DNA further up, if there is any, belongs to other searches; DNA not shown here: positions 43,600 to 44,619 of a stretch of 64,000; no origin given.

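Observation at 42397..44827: c-di-AMP riboswitch-controlled IPCT/DIPPS-like operon with DUF948/YtxH-like genes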

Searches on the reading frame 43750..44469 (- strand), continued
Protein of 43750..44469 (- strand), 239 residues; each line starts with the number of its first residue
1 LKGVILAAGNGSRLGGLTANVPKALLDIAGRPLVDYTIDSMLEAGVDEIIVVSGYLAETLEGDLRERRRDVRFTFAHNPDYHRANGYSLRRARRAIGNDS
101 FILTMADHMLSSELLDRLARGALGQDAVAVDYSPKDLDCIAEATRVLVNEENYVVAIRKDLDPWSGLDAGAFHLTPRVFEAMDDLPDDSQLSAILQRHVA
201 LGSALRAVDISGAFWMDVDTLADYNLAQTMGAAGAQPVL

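Call 66: search_solved_structures(query=window:43750-44469:-, max_evalue=1e-13, show_alignments=4)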
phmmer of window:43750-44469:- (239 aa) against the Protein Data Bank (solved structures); distinct sequences matched with E-value up to 1e-13: 4.
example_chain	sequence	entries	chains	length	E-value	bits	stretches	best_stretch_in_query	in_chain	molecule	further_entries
2xme_A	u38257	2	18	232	4.8e-25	91.9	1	1-227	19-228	CTP-INOSITOL-1-PHOSPHATE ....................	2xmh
4mnd_A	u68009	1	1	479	2e-24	89.9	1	1-228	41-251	CTP L-myo-inositol-1-phosphate cytidylyltransferase/CDP-L-myo-inositol myo-inositolphospho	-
4jd0_A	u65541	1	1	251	4.5e-19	72.4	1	3-225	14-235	Nucleotidyl transferase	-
1jyk_A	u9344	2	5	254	1.7e-14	57.4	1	2-112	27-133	CTP:phosphocholine Cytidylyltransferase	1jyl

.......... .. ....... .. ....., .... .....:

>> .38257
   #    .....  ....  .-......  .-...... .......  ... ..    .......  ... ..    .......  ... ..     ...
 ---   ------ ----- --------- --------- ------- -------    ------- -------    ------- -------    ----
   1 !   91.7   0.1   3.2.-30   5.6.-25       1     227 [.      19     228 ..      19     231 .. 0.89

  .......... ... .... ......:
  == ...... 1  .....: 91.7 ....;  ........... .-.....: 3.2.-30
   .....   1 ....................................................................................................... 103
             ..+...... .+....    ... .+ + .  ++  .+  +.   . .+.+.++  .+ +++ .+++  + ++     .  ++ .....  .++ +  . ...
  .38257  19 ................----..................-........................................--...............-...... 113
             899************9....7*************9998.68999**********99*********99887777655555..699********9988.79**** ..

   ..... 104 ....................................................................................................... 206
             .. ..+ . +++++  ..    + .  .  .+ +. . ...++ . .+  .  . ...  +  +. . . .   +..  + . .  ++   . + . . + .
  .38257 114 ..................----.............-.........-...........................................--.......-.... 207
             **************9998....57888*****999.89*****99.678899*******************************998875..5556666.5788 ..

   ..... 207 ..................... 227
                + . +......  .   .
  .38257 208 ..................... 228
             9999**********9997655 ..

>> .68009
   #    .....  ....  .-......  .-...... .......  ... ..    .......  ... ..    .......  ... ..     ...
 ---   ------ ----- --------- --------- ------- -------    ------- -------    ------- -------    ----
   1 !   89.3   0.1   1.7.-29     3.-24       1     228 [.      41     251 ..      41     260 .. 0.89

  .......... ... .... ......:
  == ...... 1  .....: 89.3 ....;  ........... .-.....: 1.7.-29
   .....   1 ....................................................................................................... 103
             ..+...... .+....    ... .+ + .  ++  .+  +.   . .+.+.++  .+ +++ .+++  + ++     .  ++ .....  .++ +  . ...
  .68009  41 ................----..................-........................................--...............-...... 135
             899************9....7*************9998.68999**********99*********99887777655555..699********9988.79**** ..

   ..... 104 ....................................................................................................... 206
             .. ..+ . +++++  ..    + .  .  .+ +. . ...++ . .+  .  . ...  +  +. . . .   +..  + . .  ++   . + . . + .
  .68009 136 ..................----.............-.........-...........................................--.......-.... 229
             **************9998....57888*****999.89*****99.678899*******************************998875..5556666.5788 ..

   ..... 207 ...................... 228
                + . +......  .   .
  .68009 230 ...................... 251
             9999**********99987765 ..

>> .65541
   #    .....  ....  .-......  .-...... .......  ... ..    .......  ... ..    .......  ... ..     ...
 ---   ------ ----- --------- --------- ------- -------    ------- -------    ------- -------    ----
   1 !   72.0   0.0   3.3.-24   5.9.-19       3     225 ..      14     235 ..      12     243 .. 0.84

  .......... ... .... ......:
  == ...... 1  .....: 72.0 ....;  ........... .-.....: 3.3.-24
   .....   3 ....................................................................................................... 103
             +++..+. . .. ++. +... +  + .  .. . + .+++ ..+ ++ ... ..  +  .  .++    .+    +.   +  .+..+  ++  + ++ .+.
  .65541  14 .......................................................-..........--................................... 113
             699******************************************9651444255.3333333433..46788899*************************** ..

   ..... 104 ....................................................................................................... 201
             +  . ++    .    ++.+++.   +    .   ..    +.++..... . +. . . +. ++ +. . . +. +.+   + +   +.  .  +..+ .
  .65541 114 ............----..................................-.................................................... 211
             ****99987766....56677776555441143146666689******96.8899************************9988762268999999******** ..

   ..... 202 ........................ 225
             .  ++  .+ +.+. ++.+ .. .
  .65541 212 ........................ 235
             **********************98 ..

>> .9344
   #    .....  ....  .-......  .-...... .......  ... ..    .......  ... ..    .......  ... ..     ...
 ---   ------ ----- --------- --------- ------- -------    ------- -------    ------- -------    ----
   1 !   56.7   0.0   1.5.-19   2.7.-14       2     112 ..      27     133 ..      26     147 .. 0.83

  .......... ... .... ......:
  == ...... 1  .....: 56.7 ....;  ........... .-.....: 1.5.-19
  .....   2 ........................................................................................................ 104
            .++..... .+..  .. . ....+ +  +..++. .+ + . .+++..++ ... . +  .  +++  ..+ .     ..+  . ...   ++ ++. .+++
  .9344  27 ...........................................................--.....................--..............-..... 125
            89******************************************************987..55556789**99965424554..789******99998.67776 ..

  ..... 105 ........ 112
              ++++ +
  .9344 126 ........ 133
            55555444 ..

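Call 73: search_protein_families(library=pfam, proteins=[L013:721-1746:-, L013:2097-2975:+, L013:4891-6876:-, L035:1882-2700:-, L035:6137-7645:-, L026:4910-7612:+, L084:5062-6306:-, L084:1117-2709:+, L031:1253-3133:-, L031:6445-7695:+], max_evalue=0.001)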
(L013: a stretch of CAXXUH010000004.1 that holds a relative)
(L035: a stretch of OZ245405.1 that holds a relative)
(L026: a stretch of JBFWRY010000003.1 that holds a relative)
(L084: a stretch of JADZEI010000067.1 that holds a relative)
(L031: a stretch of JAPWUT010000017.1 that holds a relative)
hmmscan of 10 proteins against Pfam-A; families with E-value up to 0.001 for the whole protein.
L013:721-1746:- (341 aa): 0 families

L013:2097-2975:+ (292 aa): 0 families

L013:4891-6876:- (661 aa): 7 families
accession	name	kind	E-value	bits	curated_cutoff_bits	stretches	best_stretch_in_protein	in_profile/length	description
PF17757.6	UvrB_inter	-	3.7e-31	107.5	22.9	1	163-251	2-91/91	UvrB interaction domain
PF12344.14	UvrB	-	2.5e-23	82.1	27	1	553-594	1-42/43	Ultra-violet resistance protein B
PF00271.37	Helicase_C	-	8.7e-20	71.5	23.5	1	436-546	6-109/110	Helicase conserved C-terminal domain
PF04851.21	ResIII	-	2.6e-10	40.9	22.5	1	15-88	3-81/164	Type III restriction enzyme, res subunit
PF02151.25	UVR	-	2.5e-09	37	21.5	1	624-657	2-35/36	UvrB/uvrC motif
PF00270.35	DEAD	-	3.3e-06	27.4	26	1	19-88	3-73/167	DEAD/DEAH box helicase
PF13604.12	AAA_30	-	0.00034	20.8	27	0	29-80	12-66/191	AAA domain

L035:1882-2700:- (272 aa): 0 families

L035:6137-7645:- (502 aa): 4 families
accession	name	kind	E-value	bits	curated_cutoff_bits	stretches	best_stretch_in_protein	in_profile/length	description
PF00534.26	Glycos_transf_1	-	9.2e-25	87.6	26.4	1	151-317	7-171/172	Glycosyl transferases group 1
PF13692.12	Glyco_trans_1_4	-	4.6e-24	85.7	27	1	161-303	3-141/142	Glycosyl transferases group 1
PF13439.12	Glyco_transf_4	-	4.8e-09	36.9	28.5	1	4-139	71-161/170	Glycosyltransferase Family 4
PF20706.3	GT4-conflict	-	4.5e-07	29.6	26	1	105-284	140-327/385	Family 4 Glycosyltransferase in conflict systems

L026:4910-7612:+ (900 aa): 7 families
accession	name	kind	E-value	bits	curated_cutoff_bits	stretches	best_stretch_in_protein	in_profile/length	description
PF07517.20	SecA_DEAD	-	3.4e-122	407.7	24.6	1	8-406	2-289/290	SecA DEAD-like domain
PF21090.3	P-loop_SecA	-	3.4e-79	265.7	27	2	422-522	1-101/205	SecA P-loop domain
PF07516.18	SecA_SW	-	4.2e-56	190.6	26.7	1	593-794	1-199/200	SecA Wing and Scaffold domain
PF01043.26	SecA_PP_bind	-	4.1e-35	121.1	23.5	1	256-363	2-110/110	SecA preprotein cross-linking domain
PF02810.21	SEC-C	-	4.4e-09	36.5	20.4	1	880-897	1-18/19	SEC-C motif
PF00271.37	Helicase_C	-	9.2e-07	29.5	23.5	1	439-555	2-110/110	Helicase conserved C-terminal domain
PF00270.35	DEAD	-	0.00093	19.4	26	0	100-126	18-45/167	DEAD/DEAH box helicase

L084:5062-6306:- (414 aa): 0 families

L084:1117-2709:+ (530 aa): 2 families
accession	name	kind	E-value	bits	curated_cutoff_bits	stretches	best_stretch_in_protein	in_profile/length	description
PF01709.26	Transcrip_reg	-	4.1e-56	189.6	27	1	364-518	2-160/160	TACO1/YebC second and third domain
PF20772.2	TACO1_YebC_N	-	3.9e-33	114.2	36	1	286-357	1-73/73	TACO1/YebC protein N-terminal domain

L031:1253-3133:- (626 aa): 2 families
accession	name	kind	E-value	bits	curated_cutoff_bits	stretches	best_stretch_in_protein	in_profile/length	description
PF00821.23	PEPCK_GTP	-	1.1e-110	370.2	23.8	1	245-606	1-357/357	Phosphoenolpyruvate carboxykinase C-terminal P-loop domain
PF17297.7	PEPCK_N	-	1.5e-62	211.5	23.8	1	29-240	1-217/218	Phosphoenolpyruvate carboxykinase N-terminal domain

L031:6445-7695:+ (417 aa): 4 families
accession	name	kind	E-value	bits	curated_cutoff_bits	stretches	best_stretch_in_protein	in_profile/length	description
PF00176.29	SNF2-rel_dom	-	2e-16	60.4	24.9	1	107-347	2-252/290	SNF2-related domain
PF04851.21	ResIII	-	1.3e-14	54.8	22.5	1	101-269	2-164/164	Type III restriction enzyme, res subunit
PF00270.35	DEAD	-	3.8e-07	30.4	26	1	122-270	16-162/167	DEAD/DEAH box helicase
PF09848.15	SLFN-g3_helicase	-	0.00013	21.8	24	1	128-263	9-120/354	Schlafen group 3, DNA/RNA helicase domain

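Call 75: search_protein_families(library=pfam, proteins=[L007:4350-4673:+, L008:4895-5218:+, L062:4891-5217:+, L069:4435-4770:+, L075:903-1220:+, L007:4674-5123:+, L075:1217-1552:+, L062:5245-5670:+, L069:4805-5203:+], max_evalue=10)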
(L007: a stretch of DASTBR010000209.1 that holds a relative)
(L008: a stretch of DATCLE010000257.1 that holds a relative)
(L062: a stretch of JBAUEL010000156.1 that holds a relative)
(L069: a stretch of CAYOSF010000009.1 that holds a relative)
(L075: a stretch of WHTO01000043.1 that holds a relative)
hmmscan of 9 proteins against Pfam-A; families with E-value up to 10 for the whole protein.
L007:4350-4673:+ (107 aa): 1 family
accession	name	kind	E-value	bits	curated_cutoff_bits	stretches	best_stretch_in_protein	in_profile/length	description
PF01616.22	Orbi_NS3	-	0.24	11.4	27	1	20-71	84-137/179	Orbivirus NS3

L008:4895-5218:+ (107 aa): 2 families
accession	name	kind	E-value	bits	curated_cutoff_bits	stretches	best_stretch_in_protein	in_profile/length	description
PF07069.16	PRRSV_2b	-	0.015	16.2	25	1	14-47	24-57/73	Porcine reproductive and respiratory syndrome virus 2b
PF07219.19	HemY_N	-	4.2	7.9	31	1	17-44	14-41/107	HemY protein N-terminus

L062:4891-5217:+ (108 aa): 0 families

L069:4435-4770:+ (111 aa): 3 families
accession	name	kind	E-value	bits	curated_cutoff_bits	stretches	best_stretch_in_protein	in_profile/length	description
PF02163.28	Peptidase_M50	-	0.008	16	27.2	1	8-80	75-135/221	Peptidase family M50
PF06103.16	DUF948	-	0.022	15.3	37.2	1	14-70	4-58/89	Bacterial protein of unknown function (DUF948)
PF07095.16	IgaA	-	0.31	9.5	25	1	5-37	333-366/702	Intracellular growth attenuator protein IgaA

L075:903-1220:+ (105 aa): 3 families
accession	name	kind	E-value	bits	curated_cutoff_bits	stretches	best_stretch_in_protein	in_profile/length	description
PF23884.1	DUF7237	-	0.081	13.6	27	1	22-51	3-35/77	Family of unknown function (DUF7237)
PF12669.12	FeoB_associated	-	0.093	13.4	27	1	21-43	3-25/44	FeoB-associated Cys-rich membrane protein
PF11044.13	TMEMspv1-c74-12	-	1.2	9.8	25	1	18-35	6-23/49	Plectrovirus spv1-c74 ORF 12 transmembrane protein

L007:4674-5123:+ (149 aa): 14 families
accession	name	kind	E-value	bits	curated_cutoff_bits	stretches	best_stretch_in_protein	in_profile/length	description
PF12732.12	YtxH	-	8e-06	26.7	37.5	2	2-84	1-60/71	YtxH-like protein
PF21896.2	Talin_IBS2B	-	0.0062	16.9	27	1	39-118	19-95/118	Talin IBS2B domain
PF18433.6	DUF5610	-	0.036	15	26.4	1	55-129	16-87/117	Domain of unknown function (DUF5610)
PF01442.23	Apolipoprotein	-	0.039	14.1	90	1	55-129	65-139/190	Apolipoprotein A1/A4/E domain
PF03007.21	WS_DGAT_cat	-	0.12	12.6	23.6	1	28-103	174-247/263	Wax ester synthase/diacylglycerol acyltransferase catalytic domain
PF16731.10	GARP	-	0.15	12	27.4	1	52-117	53-117/193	Glutamic acid/alanine-rich protein of Trypanosoma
PF23020.1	PEX14-like_2nd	-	0.28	11.9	23.2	1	58-94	56-92/120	Peroxisomal membrane protein PEX14-like, central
PF02841.20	GBP_C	-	0.29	10.9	24.3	1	39-122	187-265/297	Guanylate-binding protein, C-terminal domain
PF24430.1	DUF7553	-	0.3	12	27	1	60-136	8-84/85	Family of unknown function (DUF7553)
PF19840.4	DUF6317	-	0.32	12.2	27.4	1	72-137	34-98/100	Family of unknown function (DUF6317)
PF05568.16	ASFV_J13L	-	0.45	10.7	23.6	1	61-108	130-177/189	African swine fever virus J13L protein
PF00430.23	ATP-synt_B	-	1.4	9.5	28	2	37-100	46-109/132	ATP synthase B/B' CF(0)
PF11871.13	DUF3391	-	2.9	8.9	27.8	1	71-141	64-132/136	Domain of unknown function (DUF3391)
PF05103.18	DivIVA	-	6.7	7.1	28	0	49-99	67-117/131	DivIVA protein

L075:1217-1552:+ (111 aa): 0 families

L062:5245-5670:+ (141 aa): 7 families
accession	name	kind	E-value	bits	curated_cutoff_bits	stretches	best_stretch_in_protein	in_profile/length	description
PF12732.12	YtxH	-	6.5e-14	52.6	37.5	1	6-68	2-64/71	YtxH-like protein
PF11839.13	Alanine_zipper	-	0.048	14.4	23.1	2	85-115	3-33/69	Alanine-zipper, major outer membrane lipoprotein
PF01442.23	Apolipoprotein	-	0.36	11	90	0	28-66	124-162/190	Apolipoprotein A1/A4/E domain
PF12867.12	DinB_2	-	0.54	11.2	24.8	1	65-125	66-109/128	DinB superfamily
PF05957.18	DUF883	-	1.3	9.4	25.4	1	91-115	28-52/53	DUF883 N-terminal domain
PF07956.16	DUF1690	-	6.3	7.7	29.7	0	51-118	56-111/139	Protein of Unknown function (DUF1690)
PF05597.16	Phasin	-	6.9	7.2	28.8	1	75-125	42-92/126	Poly(hydroxyalcanoate) granule associated protein (phasin)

L069:4805-5203:+ (132 aa): 2 families
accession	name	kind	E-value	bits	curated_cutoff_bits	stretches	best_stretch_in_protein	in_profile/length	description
PF12732.12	YtxH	-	2.4e-08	34.7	37.5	1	32-64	3-35/71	YtxH-like protein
PF19382.4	DUF5957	-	0.095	13.2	23.8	1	28-52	12-36/59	Family of unknown function (DUF5957)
